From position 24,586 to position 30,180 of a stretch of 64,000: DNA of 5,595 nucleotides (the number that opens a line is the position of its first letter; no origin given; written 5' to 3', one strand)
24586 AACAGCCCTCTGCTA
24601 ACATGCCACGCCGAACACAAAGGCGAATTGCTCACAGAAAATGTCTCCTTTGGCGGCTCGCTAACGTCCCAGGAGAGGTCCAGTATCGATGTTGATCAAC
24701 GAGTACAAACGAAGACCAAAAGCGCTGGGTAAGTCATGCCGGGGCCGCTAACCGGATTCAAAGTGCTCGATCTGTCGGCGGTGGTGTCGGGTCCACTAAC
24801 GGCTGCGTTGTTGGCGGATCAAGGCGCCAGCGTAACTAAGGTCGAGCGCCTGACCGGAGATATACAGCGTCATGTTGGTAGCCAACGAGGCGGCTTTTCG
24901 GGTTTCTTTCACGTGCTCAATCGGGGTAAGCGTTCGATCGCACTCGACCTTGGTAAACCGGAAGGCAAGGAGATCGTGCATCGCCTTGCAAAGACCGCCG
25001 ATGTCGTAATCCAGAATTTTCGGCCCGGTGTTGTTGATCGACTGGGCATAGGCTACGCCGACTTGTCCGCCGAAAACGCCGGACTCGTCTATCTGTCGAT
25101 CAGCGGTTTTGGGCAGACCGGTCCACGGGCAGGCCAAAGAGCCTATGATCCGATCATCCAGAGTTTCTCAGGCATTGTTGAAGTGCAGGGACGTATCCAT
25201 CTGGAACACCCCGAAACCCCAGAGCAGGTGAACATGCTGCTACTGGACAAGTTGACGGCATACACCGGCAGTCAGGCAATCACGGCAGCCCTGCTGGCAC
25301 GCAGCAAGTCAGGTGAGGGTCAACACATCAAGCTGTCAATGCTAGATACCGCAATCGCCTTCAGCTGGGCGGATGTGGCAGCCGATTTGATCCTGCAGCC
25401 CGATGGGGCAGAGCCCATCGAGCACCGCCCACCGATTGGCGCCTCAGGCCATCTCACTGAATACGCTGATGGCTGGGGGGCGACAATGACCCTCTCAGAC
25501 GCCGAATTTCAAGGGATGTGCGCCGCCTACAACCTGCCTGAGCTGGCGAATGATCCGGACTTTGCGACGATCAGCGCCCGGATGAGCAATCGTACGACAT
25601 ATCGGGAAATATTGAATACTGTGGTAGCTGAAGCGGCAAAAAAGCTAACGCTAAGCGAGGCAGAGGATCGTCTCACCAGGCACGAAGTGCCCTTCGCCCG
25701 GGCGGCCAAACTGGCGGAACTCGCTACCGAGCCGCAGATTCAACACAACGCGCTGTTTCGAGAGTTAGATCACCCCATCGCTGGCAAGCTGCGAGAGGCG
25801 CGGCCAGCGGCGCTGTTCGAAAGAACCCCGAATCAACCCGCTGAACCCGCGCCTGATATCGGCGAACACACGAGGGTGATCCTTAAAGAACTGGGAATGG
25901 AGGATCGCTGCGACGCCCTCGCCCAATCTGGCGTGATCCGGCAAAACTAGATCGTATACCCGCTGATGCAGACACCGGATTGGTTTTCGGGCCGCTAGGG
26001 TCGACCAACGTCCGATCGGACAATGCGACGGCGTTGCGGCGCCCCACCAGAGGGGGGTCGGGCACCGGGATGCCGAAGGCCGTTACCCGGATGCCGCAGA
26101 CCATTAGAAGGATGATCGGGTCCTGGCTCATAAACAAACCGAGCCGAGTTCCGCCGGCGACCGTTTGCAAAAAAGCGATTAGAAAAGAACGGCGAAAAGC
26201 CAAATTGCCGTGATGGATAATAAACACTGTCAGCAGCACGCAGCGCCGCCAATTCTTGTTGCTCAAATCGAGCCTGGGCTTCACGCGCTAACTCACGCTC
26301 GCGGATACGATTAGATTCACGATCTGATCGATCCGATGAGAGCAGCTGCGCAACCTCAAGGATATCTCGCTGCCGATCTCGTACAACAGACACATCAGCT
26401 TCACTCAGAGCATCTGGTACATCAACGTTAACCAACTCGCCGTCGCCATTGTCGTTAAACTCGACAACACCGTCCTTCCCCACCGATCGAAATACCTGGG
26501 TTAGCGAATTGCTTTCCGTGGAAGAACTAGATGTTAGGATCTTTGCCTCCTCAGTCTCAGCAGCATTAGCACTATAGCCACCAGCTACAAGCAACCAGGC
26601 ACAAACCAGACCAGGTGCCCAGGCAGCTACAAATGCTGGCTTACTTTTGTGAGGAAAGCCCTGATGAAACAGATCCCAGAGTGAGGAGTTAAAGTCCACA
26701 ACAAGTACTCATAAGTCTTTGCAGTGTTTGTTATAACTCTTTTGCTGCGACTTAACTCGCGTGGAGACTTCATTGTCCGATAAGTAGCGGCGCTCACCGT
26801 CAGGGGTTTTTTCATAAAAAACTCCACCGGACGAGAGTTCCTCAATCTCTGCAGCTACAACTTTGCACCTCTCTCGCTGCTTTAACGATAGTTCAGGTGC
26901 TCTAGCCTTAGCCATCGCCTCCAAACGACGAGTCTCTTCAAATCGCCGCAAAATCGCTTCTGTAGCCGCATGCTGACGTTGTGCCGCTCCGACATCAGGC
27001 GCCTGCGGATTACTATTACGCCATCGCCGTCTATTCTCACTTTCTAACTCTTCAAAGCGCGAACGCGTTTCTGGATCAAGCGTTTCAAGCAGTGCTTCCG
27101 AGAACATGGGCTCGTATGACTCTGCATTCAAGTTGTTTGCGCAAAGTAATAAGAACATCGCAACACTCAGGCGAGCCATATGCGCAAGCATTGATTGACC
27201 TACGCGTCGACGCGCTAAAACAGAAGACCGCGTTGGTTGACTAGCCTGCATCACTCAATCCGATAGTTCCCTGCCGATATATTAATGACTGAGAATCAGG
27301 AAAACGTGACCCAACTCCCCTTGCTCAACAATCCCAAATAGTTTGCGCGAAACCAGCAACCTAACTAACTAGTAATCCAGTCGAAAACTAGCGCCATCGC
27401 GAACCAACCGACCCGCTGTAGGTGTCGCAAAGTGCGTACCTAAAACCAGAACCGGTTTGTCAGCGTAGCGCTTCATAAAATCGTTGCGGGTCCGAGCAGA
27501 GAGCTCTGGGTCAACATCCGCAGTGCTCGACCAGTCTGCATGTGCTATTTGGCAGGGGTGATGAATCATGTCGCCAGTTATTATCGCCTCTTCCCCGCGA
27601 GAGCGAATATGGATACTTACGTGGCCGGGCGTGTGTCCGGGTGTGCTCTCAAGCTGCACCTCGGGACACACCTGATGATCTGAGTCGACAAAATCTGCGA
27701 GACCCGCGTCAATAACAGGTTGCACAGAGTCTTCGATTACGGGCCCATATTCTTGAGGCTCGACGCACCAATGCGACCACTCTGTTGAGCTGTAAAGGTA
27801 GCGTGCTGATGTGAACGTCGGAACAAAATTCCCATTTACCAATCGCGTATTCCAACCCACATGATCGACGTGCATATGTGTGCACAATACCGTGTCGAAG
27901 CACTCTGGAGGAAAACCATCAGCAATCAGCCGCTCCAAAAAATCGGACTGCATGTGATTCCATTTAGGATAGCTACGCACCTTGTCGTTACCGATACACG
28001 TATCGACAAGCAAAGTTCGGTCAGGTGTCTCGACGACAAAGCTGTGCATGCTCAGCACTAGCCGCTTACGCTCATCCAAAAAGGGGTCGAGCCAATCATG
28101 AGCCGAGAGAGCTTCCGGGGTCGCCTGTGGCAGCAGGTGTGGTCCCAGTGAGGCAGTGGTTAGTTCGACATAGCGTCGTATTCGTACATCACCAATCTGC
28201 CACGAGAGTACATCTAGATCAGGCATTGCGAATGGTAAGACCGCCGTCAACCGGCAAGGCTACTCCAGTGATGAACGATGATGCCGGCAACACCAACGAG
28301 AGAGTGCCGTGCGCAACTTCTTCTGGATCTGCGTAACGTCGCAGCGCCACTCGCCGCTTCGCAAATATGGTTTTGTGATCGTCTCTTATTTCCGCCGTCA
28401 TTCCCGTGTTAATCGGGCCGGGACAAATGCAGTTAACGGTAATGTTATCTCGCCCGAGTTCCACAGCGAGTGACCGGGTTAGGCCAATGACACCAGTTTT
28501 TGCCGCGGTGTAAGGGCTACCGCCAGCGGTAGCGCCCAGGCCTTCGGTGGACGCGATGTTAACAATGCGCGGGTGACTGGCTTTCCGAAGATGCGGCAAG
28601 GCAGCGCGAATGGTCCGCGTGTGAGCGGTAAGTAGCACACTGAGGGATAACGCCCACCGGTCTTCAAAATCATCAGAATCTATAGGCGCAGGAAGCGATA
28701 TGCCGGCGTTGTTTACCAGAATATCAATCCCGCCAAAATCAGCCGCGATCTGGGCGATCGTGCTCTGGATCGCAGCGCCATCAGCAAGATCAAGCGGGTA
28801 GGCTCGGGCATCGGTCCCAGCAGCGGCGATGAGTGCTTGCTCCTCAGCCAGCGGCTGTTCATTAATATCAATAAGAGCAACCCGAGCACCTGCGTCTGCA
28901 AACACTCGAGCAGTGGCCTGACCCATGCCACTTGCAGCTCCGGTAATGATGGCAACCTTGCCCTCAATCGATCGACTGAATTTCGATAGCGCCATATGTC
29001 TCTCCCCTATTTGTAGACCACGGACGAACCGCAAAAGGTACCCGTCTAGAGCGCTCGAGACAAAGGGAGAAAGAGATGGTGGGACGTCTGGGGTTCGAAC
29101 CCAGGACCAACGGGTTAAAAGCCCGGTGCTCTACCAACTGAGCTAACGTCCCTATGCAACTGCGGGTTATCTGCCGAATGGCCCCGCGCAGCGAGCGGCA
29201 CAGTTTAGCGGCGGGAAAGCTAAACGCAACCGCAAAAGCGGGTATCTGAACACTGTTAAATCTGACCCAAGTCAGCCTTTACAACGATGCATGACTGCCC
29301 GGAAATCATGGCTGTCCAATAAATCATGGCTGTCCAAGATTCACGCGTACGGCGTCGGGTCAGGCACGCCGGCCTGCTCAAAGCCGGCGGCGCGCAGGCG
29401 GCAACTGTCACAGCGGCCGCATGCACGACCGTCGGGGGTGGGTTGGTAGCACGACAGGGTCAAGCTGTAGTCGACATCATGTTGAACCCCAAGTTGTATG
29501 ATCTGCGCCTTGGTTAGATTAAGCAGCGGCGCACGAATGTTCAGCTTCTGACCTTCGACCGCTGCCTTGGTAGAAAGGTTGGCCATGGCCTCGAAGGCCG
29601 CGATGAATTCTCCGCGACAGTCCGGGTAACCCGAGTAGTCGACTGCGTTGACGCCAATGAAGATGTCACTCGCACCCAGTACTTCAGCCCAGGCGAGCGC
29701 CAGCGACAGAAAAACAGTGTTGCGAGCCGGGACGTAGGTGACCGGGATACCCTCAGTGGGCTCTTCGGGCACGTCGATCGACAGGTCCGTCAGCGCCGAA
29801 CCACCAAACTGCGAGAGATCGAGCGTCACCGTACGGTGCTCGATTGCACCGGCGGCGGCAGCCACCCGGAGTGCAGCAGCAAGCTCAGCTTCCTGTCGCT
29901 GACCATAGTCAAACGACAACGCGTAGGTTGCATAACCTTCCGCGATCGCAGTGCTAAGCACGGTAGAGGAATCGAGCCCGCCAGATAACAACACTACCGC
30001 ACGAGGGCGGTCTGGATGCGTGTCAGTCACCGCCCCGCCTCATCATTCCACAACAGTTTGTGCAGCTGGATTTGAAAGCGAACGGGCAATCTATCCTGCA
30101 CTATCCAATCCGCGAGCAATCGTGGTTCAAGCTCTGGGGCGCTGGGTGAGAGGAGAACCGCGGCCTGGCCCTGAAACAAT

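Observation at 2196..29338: Dispersed intergenic repeat family with the near-invariant core GGACA(G/T)CC: about two dozen copies, confined to the left half of the window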

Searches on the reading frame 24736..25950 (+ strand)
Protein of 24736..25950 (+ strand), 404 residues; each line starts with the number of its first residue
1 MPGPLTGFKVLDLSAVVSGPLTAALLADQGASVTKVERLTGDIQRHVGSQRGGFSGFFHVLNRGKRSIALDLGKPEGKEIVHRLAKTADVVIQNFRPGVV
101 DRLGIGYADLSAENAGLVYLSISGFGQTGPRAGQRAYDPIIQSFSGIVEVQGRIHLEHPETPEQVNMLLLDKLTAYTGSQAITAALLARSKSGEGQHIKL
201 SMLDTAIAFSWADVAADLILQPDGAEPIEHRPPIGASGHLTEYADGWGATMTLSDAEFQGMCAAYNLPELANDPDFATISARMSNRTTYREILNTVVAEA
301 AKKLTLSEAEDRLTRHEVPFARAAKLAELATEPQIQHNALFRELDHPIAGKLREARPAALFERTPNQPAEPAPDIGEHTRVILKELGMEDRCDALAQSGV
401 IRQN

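Call 26: search_protein_families(library=pfam, max_evalue=0.000001, proteins=[window:24736-25950:+])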
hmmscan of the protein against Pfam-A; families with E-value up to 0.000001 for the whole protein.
window:24736-25950:+ (404 aa): 1 family
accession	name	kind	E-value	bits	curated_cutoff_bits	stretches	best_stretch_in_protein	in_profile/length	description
PF02515.22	CoA_transf_3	-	3.6e-98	329.5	23.3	1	5-379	1-366/366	CoA-transferase family III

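Call 45: find_homologous_proteins(query=window:24736-25950:+, max_evalue=1e-120)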
Query window:24736-25950:+ (404 aa): 262 proteins with E <= 1e-120 among 8000 candidates; the best 120 are listed.
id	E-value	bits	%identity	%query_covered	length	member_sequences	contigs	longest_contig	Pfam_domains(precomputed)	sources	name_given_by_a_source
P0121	9.6e-265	896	100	100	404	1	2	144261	PF02515.23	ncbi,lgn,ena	-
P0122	1.3e-228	777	88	100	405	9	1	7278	PF02515.23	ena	-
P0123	1.8e-224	763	85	100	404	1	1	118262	PF02515.23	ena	-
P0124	1.9e-224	763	85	100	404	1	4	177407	PF02515.23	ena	-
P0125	5.8e-224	761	85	100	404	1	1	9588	PF02515.23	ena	-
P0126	9.2e-224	761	85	100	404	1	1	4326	PF02515.23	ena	-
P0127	1.1e-218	744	84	100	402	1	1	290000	PF02515.23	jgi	-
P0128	3.1e-214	729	81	100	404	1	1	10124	PF02515.23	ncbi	-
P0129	2.5e-210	716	81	100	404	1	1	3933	PF02515.23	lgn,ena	-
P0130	2.4e-209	713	80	100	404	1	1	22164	PF02515.23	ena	-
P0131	4.2e-199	679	78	99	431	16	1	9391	PF02515.23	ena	-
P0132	1.6e-196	671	77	99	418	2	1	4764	PF02515.23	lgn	-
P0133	6.6e-196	669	76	100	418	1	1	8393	PF02515.23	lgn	-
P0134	3.8e-192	657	76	100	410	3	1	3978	PF02515.23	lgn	-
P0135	9.7e-191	652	74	99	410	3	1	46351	PF02515.23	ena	-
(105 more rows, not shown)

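Call 46: find_encoding_contigs(protein=P0124, flank=10000, max_places=1)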
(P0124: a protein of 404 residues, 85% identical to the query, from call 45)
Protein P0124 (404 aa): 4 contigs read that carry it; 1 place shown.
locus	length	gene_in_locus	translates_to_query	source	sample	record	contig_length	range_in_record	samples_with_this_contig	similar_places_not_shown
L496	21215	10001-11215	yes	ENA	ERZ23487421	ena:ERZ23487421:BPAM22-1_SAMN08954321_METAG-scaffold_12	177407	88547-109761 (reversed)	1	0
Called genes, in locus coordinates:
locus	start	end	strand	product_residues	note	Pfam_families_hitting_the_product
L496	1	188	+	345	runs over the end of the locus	-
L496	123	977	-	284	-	PF00085:Thioredoxin, PF13428:TPR_14 (faint), PF13432:TPR_16 (weak), PF14559:TPR_19, PF14561:TPR_20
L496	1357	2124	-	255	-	PF00753:Lactamase_B, PF23023:Anti-Pycsar_Apyc1, PF12706:Lactamase_B_2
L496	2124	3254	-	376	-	PF06804:BamC_C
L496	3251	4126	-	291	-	PF00701:DHDPS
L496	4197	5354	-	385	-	PF01594:AI-2E_transport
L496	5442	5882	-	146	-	PF01206:TusA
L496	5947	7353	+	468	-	PF01435:Peptidase_M48, PF12895:ANAPC3 (faint), PF23914:TPR_CcmH_CycH (faint), PF13428:TPR_14 (faint), PF14559:TPR_19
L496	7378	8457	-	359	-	PF02445:NadA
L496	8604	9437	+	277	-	PF02955:GSH-S_ATP, PF08443:RimK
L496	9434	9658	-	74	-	-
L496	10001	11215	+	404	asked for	PF02515:CoA_transf_3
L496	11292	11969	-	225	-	-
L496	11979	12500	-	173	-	-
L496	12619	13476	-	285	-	PF00753:Lactamase_B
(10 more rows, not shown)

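Call 47: find_encoding_contigs(protein=P0127, flank=10000, max_places=1)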
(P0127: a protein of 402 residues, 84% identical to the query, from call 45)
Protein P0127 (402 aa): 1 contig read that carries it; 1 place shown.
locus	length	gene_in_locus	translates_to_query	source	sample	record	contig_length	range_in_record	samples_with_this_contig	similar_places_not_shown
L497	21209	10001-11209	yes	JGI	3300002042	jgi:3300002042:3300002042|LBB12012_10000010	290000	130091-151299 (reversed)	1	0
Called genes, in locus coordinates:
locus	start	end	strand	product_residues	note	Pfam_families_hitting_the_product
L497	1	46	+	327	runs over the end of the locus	-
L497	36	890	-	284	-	PF00085:Thioredoxin, PF13432:TPR_16 (faint), PF13428:TPR_14 (faint), PF14559:TPR_19, PF14561:TPR_20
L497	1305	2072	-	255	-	PF00753:Lactamase_B, PF23023:Anti-Pycsar_Apyc1, PF12706:Lactamase_B_2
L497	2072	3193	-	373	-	PF06804:BamC_C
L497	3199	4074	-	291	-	PF00701:DHDPS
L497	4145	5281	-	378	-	PF01594:AI-2E_transport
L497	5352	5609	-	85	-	PF01206:TusA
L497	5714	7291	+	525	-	PF01435:Peptidase_M48, PF12895:ANAPC3 (faint), PF13428:TPR_14 (faint), PF14559:TPR_19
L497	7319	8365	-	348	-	PF02445:NadA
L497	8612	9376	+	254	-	PF08443:RimK, PF02955:GSH-S_ATP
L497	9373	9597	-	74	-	-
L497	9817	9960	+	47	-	-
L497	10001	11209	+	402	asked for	PF02515:CoA_transf_3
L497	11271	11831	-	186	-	-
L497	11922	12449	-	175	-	-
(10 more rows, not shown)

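Call 48: find_encoding_contigs(protein=P0135, flank=10000, max_places=1)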
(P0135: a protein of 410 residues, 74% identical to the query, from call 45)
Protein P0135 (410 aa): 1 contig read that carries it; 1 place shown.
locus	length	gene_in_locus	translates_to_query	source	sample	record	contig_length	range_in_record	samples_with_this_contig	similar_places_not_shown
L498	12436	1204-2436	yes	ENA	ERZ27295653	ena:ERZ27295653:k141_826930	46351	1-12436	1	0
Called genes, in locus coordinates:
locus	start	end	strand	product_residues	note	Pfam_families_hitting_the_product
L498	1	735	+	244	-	?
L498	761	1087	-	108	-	-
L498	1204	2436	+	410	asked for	PF02515:CoA_transf_3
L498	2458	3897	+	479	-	PF01425:Amidase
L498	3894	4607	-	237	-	-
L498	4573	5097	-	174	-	-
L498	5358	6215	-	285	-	PF00753:Lactamase_B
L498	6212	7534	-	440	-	PF07690:MFS_1, PF13347:MFS_2, PF07690:MFS_1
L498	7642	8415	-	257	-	PF00106:adh_short, PF08659:KR (weak), PF13561:adh_short_C2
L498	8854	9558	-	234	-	PF00733:Asn_synthase, PF06508:QueC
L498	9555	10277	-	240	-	PF04055:Radical_SAM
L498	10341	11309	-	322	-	PF13174:TPR_6 (faint), PF16331:TolA_bind_tri, PF13428:TPR_14 (faint), PF13512:TPR_18 (faint), PF13525:YfiO (weak), PF00515:TPR_1 (faint), PF13432:TPR_16 (weak), PF13424:TPR_12 (weak), +1 more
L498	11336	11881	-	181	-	PF00691:OmpA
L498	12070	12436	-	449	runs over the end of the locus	PF04052:TolB_N, PF23381:Beta-prop_IFT122_1st (weak), PF23414:Beta-prop_EML_2 (weak), PF26550:Tricorn_2nd, PF26549:Tricorn_N, PF07676:PD40, PF26549:Tricorn_N, PF07676:PD40, +3 more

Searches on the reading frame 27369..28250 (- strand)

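Call 26: search_protein_families(library=pfam, max_evalue=0.000001, proteins=[window:27369-28250:-])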
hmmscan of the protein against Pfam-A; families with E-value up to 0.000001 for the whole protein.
window:27369-28250:- (293 aa): 1 family
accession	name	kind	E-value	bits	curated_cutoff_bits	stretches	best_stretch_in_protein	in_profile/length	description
PF00753.33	Lactamase_B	-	5.5e-21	75.8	22.7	1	69-239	7-161/196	Metallo-beta-lactamase superfamily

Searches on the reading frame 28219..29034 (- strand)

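Call 26: search_protein_families(library=pfam, max_evalue=0.000001, proteins=[window:28219-29034:-])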
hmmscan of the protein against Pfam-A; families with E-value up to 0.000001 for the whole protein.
window:28219-29034:- (271 aa): 3 families
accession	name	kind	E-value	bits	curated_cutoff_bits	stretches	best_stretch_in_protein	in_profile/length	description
PF13561.12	adh_short_C2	-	1.1e-58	199.1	27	1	32-267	1-236/236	Enoyl-(Acyl carrier protein) reductase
PF00106.31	adh_short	-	1.2e-53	181.9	26.6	1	26-220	1-194/195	short chain dehydrogenase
PF08659.16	KR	-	1e-08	35.8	22.6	1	28-182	3-156/180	KR domain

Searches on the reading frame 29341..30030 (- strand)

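Call 27: search_protein_families(library=pfam, max_evalue=0.000001, proteins=[window:29341-30030:-])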
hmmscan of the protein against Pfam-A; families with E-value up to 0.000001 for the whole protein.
window:29341-30030:- (229 aa): 2 families
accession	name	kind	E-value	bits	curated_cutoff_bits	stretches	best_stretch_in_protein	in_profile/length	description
PF06508.19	QueC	-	8.6e-76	254.5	22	1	10-220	1-209/210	Queuosine biosynthesis protein QueC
PF00733.27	Asn_synthase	-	4.6e-07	30.2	21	1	12-69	21-78/354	Asparagine synthase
